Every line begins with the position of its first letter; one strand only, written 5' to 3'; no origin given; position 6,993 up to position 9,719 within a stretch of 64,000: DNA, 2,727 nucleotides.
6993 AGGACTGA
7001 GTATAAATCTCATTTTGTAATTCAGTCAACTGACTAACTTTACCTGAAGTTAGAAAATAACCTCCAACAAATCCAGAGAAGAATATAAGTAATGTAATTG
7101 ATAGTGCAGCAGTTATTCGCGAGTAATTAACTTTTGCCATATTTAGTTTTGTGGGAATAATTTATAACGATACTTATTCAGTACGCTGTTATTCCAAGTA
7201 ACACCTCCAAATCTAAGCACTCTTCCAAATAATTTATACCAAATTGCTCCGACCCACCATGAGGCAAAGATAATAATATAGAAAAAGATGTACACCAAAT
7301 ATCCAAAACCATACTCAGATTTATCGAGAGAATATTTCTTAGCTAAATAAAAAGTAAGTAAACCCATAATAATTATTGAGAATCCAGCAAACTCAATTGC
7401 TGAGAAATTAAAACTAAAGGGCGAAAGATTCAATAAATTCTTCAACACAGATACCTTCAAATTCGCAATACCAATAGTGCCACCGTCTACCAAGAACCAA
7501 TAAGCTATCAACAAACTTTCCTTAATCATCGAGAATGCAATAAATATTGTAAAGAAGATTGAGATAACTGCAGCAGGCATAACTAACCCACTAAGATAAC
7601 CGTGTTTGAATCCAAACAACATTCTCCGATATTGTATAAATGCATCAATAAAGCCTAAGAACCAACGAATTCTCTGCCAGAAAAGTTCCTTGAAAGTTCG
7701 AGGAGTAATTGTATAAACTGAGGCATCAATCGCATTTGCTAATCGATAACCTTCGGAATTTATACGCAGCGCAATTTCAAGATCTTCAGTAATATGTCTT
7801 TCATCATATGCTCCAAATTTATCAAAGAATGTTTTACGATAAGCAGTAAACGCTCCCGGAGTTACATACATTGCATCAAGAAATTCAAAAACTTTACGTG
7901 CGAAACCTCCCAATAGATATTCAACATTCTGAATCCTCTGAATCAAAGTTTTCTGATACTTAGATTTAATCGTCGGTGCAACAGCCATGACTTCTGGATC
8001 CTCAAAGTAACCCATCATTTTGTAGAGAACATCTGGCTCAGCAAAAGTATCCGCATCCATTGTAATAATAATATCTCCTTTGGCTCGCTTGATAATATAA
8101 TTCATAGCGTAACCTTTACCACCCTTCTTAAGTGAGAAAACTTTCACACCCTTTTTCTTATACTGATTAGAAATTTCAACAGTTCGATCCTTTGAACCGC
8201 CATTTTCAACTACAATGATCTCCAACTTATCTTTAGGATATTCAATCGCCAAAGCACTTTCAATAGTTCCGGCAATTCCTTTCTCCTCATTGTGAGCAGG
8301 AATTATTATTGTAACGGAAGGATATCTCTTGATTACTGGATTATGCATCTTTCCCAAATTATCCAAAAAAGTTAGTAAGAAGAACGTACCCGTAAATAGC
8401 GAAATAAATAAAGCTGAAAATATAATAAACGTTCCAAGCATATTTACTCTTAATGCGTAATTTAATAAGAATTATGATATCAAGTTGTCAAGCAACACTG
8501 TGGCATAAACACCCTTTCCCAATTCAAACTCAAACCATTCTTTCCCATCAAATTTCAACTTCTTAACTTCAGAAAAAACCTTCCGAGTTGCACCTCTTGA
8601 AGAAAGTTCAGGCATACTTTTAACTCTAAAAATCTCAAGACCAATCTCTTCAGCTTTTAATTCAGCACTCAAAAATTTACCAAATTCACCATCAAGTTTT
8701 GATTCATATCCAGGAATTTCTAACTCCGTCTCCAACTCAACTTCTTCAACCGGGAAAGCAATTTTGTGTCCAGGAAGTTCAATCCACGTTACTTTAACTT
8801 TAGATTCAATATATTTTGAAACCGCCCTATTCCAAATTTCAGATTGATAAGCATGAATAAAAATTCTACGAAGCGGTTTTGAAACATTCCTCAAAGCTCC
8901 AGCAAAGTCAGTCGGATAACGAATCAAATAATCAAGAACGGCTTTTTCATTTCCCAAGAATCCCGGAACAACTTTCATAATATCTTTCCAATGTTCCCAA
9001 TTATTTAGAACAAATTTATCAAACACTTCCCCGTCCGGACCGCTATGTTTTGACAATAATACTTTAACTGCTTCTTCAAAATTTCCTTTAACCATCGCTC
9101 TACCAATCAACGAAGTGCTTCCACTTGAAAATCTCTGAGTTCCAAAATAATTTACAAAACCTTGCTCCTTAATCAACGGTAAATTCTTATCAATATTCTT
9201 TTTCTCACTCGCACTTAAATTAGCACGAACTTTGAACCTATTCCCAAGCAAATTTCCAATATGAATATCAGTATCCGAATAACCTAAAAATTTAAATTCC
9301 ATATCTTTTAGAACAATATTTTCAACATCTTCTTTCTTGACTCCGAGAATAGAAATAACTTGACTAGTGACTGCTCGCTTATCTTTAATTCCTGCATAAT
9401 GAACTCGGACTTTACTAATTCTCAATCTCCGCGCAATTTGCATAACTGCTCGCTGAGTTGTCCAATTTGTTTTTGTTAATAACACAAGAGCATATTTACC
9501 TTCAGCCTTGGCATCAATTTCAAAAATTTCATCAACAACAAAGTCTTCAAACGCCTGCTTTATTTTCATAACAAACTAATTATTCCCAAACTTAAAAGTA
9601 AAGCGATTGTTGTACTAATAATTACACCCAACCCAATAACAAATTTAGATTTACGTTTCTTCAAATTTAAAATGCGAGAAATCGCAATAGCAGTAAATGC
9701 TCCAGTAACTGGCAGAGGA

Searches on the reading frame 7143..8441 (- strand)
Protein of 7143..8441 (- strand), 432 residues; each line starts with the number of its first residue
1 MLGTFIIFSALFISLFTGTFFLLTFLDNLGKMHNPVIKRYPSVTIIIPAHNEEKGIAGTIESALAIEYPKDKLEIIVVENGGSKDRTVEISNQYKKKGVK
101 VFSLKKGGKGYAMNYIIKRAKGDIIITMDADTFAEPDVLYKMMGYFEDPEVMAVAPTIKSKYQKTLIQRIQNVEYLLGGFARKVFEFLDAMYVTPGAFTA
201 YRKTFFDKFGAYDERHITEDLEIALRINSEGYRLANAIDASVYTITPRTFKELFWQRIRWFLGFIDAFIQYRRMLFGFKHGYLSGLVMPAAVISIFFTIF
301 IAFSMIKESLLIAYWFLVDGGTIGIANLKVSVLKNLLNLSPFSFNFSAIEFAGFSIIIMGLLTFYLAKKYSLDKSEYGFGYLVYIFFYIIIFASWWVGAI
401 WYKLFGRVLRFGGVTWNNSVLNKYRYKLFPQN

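Call 65: search_protein_families(library=pfam, proteins=[window:7143-8441:-], max_evalue=0.001)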
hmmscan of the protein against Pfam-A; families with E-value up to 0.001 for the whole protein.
window:7143-8441:- (432 aa): 6 families
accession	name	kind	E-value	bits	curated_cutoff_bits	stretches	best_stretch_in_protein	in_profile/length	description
PF00535.33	Glycos_transf_2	-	7.9e-34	117.4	23.3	1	44-208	1-166/168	Glycosyl transferase family 2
PF13641.12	Glyco_tranf_2_3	-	4.5e-29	102.5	27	1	41-261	1-228/230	Glycosyltransferase like family 2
PF13632.12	Glyco_trans_2_3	-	3.9e-19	69.7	27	1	124-317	1-188/198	Glycosyl transferase family group 2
PF13506.12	Glyco_transf_21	-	2e-11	44.1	21.7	1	111-260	20-172/174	Glycosyl transferase family 21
PF10111.15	Glyco_tranf_2_2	-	1.1e-09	38.6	27.3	1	44-234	1-206/276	Glycosyltransferase like family 2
PF03142.21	Chitin_synth_2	-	3.4e-08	33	27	1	123-203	203-286/527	Chitin synthase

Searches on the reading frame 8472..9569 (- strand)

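Call 65: search_protein_families(library=pfam, proteins=[window:8472-9569:-], max_evalue=0.001)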
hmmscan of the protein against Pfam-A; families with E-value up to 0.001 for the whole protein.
window:8472-9569:- (365 aa): 1 family
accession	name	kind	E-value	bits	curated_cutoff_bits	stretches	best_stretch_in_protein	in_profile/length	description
PF01142.23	TruD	-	1.7e-87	294.4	27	1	2-360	17-409/412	tRNA pseudouridine synthase D (TruD)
